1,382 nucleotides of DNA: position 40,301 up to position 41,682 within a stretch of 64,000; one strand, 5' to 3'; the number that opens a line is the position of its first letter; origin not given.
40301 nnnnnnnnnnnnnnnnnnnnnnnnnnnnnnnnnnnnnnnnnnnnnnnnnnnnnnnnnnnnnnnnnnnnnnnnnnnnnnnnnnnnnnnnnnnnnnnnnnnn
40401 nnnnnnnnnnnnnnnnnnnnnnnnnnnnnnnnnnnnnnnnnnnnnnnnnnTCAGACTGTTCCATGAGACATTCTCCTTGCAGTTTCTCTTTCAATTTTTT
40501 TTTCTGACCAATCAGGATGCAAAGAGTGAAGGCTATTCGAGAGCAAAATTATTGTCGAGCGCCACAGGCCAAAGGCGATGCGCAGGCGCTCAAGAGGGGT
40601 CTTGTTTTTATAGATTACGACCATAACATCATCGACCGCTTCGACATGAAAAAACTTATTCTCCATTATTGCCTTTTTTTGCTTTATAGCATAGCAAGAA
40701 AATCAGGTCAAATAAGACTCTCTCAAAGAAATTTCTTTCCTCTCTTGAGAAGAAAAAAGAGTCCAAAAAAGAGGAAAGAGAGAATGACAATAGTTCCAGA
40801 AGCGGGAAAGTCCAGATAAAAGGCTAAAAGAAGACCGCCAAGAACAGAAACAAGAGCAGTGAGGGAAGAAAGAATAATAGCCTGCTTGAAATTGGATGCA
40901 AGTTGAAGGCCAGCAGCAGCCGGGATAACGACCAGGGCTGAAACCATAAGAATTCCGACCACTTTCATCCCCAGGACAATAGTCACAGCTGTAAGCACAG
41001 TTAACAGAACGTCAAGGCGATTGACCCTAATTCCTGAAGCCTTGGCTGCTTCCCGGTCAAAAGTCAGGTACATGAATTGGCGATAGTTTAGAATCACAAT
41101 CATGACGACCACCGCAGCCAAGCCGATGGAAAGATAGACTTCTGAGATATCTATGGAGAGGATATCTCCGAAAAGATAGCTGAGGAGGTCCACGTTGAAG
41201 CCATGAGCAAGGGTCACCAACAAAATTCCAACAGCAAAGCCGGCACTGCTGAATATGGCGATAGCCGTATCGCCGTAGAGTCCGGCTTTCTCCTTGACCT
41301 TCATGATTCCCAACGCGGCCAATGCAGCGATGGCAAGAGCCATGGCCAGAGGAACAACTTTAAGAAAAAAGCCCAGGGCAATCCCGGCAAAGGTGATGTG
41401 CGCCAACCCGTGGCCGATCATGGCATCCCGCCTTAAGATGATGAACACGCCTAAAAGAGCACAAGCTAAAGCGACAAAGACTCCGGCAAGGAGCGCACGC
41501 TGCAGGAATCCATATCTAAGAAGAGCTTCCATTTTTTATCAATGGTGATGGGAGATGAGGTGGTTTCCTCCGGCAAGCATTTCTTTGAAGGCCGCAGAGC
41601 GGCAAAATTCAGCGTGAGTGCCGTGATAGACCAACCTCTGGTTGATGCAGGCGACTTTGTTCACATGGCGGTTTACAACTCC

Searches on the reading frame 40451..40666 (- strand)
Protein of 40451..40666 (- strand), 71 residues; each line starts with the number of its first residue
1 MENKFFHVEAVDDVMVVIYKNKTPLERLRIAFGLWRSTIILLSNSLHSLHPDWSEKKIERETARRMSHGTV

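Call 3: search_protein_families(library=pfam, proteins=[window:40451-40666:-], max_evalue=1)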
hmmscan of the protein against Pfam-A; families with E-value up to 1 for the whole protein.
window:40451-40666:- (71 aa): 1 family
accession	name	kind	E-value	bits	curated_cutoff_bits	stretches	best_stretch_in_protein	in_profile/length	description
PF18993.5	Rv0078B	-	3.1e-07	30.7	27.1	1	21-67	2-48/63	Rv0078B-related antitoxin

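Call 4: search_protein_families(library=ncbifam, proteins=[window:40451-40666:-], max_evalue=1)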
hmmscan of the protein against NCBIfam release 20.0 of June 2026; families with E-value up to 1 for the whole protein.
window:40451-40666:- (71 aa): 0 families

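Call 5: search_protein_families(library=padloc, proteins=[window:40451-40666:-], max_evalue=1)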
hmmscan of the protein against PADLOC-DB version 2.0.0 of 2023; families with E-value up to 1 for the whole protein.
window:40451-40666:- (71 aa): 1 family
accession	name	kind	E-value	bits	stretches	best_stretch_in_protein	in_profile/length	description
PDLC00273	PtuA1|PtuA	-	0.016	12.3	1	29-59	216-246/375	AAA ATPase domain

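Call 8: search_solved_structures(query=window:40451-40666:-, max_evalue=10, show_alignments=2)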
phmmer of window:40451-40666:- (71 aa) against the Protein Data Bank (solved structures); distinct sequences matched with E-value up to 10: 3.
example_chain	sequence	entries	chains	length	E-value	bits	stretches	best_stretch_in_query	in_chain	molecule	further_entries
7awy_A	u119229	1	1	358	0.01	19.5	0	37-56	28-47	Scone-R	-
7aih_Ac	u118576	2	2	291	0.64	13.8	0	3-39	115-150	MRP-L46 domain-containing protein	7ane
1pdu_A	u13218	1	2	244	1.1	13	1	11-54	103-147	nuclear hormone receptor HR38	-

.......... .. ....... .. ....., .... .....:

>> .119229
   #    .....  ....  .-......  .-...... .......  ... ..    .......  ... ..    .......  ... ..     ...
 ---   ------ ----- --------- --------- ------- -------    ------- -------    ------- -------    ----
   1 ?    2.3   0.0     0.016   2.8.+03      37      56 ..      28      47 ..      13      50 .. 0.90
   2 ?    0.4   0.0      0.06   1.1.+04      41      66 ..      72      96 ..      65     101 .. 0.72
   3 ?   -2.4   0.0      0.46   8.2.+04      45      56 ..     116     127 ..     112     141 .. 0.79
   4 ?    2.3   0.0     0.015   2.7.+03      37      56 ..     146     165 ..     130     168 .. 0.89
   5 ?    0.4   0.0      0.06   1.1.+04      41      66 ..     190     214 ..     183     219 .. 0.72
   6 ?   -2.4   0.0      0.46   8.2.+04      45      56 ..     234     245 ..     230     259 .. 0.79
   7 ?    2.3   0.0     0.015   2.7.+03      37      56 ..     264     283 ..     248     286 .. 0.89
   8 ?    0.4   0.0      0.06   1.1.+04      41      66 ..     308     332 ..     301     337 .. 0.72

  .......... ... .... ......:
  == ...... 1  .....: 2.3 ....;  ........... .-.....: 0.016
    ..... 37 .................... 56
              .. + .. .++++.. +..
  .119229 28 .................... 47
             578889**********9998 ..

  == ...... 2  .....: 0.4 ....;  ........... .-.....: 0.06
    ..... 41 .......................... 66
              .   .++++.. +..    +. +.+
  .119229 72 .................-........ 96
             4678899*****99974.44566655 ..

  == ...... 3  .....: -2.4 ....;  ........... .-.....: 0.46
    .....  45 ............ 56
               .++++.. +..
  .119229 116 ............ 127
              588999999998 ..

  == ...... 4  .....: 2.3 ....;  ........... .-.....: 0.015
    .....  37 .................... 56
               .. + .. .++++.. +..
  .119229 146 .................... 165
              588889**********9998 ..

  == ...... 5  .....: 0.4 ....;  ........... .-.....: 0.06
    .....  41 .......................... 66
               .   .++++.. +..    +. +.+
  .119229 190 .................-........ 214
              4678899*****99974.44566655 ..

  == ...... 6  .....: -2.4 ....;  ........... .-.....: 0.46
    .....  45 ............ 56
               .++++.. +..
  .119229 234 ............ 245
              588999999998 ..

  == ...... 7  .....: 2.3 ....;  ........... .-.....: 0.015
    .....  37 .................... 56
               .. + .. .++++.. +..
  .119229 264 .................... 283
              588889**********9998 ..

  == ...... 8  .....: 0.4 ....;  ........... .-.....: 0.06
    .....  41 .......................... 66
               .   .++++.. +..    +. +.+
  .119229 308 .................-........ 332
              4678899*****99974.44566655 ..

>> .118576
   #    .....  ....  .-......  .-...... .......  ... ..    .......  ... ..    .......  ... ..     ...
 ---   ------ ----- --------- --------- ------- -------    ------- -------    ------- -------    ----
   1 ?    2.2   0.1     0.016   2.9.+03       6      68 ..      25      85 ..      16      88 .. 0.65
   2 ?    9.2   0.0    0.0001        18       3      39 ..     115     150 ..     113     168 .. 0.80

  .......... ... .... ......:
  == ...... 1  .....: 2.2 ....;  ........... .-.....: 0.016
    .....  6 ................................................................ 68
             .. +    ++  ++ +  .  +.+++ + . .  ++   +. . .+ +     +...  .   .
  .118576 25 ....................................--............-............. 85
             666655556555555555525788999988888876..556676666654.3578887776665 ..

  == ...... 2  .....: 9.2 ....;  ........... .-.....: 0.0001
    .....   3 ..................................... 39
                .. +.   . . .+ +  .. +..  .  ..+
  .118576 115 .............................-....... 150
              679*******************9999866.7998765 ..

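Call 17: find_homologous_proteins(query=window:40451-40666:-, max_evalue=0.01)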
Query window:40451-40666:- (71 aa): 20 proteins with E <= 0.01 among 20 candidates.
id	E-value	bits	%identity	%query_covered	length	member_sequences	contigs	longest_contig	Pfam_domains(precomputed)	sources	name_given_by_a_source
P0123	3.8e-40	152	100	100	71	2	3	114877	PF18993.7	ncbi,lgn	-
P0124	6.8e-34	132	86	100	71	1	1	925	PF18993.7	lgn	-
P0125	5.7e-21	91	63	92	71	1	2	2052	PF18993.7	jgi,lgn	-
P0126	4.3e-17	79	58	92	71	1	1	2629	PF18993.7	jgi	-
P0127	8.6e-17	78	59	90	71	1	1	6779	PF18993.7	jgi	jgi:hypothetical protein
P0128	1.3e-16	78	56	93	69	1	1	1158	PF18993.7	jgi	jgi:hypothetical protein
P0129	1.1e-15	75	60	85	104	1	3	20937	PF18993.7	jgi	jgi:hypothetical protein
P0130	4.3e-15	73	51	99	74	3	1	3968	PF18993.7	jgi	-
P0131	2.5e-13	67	56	89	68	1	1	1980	PF18993.7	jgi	jgi:hypothetical protein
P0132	2.3e-12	64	52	89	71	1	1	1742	PF18993.7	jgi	jgi:Rv0078B-related antitoxin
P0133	1.0e-11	62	51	99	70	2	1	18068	PF18993.7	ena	-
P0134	1.5e-11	62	49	92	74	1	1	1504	PF18993.7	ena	-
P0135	1.7e-11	61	50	90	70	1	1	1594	PF18993.7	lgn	-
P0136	2.2e-11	61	51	92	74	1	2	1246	PF18993.7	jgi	-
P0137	9.7e-10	56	53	90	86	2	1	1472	PF18993.7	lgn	-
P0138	1.2e-9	56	51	80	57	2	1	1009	PF18993.7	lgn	-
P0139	1.1e-8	53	47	90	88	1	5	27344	PF18993.7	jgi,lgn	jgi:hypothetical protein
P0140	1.3e-7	49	41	100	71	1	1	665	PF18993.7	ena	-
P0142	3.5e-6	45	44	86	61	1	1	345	PF18993.7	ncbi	-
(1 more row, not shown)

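Call 30: search_solved_structures(query=A3, max_evalue=10, show_alignments=2)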
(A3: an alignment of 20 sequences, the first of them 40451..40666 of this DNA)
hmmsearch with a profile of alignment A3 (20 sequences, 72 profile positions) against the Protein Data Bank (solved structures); distinct sequences matched with E-value up to 10: 6.
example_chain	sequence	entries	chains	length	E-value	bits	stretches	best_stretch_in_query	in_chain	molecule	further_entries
1fcq_A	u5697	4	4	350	0.0056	19.9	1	44-67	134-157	HYALURONOGLUCOSAMINIDASE | HYALURONONGLUCOSAMINIDASE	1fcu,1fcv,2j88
8an5_C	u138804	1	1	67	0.36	14.1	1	26-62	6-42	Conserved protein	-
2atm_A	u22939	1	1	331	0.45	13.8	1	45-67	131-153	Hyaluronoglucosaminidase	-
7d3e_A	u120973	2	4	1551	0.68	13.2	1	35-66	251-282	Dual oxidase 1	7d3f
3sjr_A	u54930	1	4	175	1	12.6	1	41-61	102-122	Uncharacterized protein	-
9ns2_A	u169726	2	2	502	1.1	12.5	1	41-60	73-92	tRNA nucleotidyltransferase cca1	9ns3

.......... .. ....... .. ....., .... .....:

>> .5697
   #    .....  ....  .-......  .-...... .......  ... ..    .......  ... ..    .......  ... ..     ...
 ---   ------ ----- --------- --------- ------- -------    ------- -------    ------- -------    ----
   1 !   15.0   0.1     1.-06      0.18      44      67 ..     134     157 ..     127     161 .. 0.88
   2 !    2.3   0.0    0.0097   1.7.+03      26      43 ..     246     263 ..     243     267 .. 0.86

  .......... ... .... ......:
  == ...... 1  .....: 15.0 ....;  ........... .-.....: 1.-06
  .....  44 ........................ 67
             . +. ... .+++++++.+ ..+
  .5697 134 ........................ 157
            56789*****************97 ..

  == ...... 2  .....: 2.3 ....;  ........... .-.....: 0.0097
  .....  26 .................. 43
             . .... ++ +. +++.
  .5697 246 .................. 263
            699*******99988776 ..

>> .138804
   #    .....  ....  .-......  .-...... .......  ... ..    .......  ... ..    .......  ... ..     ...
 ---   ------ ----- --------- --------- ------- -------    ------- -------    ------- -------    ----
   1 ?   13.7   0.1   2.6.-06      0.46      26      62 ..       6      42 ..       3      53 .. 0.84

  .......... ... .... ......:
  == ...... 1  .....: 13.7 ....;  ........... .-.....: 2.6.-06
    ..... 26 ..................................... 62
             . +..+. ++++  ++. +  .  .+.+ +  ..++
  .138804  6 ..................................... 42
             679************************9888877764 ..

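Call 43: find_encoding_contigs(protein=P0129, flank=3000, max_places=3)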
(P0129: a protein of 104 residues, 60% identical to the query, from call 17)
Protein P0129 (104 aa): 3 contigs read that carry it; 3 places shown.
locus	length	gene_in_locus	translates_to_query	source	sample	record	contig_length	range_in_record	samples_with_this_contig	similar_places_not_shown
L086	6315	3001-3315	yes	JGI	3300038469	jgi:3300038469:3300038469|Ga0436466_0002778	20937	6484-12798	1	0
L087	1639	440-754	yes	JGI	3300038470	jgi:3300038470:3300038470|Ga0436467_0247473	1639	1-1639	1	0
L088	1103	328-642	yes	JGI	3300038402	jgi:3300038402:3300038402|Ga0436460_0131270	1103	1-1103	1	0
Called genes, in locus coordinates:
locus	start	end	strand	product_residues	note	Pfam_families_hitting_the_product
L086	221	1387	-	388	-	PF17170:DUF5128 (weak)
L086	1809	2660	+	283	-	-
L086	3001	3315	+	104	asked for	PF18993:Rv0078B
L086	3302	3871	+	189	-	-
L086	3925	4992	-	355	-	PF17170:DUF5128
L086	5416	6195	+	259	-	-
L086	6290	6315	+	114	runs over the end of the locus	-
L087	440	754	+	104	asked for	PF18993:Rv0078B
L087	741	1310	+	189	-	-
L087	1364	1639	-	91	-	?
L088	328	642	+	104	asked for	PF18993:Rv0078B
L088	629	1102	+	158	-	?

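Call 44: find_encoding_contigs(protein=P0139, flank=3000, max_places=3)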
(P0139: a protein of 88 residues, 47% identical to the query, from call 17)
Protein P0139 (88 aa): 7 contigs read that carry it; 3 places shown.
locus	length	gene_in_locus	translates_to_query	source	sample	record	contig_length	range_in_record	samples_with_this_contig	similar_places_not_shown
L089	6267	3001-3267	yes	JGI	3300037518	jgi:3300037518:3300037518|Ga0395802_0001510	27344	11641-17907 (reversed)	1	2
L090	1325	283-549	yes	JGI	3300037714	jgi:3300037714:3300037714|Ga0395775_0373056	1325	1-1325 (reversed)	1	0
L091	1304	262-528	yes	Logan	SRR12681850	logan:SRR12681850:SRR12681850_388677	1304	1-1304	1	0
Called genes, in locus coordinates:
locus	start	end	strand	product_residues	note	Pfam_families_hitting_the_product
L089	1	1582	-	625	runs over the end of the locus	PF02554:CstA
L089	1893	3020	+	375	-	PF01244:Peptidase_M19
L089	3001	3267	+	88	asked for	PF18993:Rv0078B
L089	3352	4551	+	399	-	PF03413:PepSY (weak), PF06439:3keto-disac_hyd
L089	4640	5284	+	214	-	PF27257:HI_0787_N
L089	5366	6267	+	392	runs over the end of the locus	PF01053:Cys_Met_Meta_PP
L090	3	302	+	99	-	?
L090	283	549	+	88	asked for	PF18993:Rv0078B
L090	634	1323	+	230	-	?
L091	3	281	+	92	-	?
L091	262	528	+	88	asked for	PF18993:Rv0078B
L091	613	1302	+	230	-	?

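Call 45: find_encoding_contigs(protein=P0133, flank=3000, max_places=3)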
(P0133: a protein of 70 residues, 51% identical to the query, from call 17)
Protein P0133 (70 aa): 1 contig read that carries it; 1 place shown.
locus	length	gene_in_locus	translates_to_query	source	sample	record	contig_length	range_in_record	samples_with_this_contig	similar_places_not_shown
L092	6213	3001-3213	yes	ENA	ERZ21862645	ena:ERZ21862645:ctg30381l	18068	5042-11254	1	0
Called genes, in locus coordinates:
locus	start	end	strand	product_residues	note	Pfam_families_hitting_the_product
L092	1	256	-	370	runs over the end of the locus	PF01476:LysM, PF03734:YkuD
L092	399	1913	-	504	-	PF02310:B12-binding, PF04055:Radical_SAM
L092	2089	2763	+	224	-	PF08534:Redoxin, PF00578:AhpC-TSA, PF10417:1-cysPrx_C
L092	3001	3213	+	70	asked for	PF18993:Rv0078B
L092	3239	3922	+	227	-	PF01209:Ubie_methyltran, PF13489:Methyltransf_23, PF13847:Methyltransf_31, PF08241:Methyltransf_11, PF08242:Methyltransf_12, PF13649:Methyltransf_25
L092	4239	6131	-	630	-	PF08439:Peptidase_M3_N, PF01432:Peptidase_M3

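Call 46: find_encoding_contigs(protein=P0127, flank=3000, max_places=3)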
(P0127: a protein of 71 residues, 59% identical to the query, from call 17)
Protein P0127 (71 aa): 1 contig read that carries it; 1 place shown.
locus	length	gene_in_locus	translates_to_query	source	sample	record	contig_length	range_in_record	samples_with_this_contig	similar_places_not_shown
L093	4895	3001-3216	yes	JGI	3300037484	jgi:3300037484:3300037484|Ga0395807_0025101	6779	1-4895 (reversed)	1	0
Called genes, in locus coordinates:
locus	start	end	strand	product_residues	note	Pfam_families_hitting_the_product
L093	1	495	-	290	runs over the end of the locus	-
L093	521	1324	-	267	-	-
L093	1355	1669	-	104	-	-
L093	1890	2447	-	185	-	PF07719:TPR_2 (faint), PF13174:TPR_6 (faint), PF13181:TPR_8 (faint), PF13428:TPR_14 (faint)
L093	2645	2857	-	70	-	-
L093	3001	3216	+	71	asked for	PF18993:Rv0078B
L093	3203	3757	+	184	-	PF08843:AbiEii (weak)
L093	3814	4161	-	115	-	PF02452:PemK_toxin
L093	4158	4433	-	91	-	PF04014:MazE_antitoxin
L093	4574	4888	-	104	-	PF03169:OPT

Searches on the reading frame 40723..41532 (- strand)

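Call 81: search_protein_families(library=pfam, proteins=[window:40723-41532:-], max_evalue=0.00001)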
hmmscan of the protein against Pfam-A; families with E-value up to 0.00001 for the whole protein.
window:40723-41532:- (269 aa): 2 families
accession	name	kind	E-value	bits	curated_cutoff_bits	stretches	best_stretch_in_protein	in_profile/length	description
PF00950.22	ABC-3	-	2.8e-69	234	20.1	1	7-257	2-252/258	ABC 3 transport family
PF01032.23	FecCD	-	2.7e-07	30.4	26.5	1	50-262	90-307/311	FecCD transport family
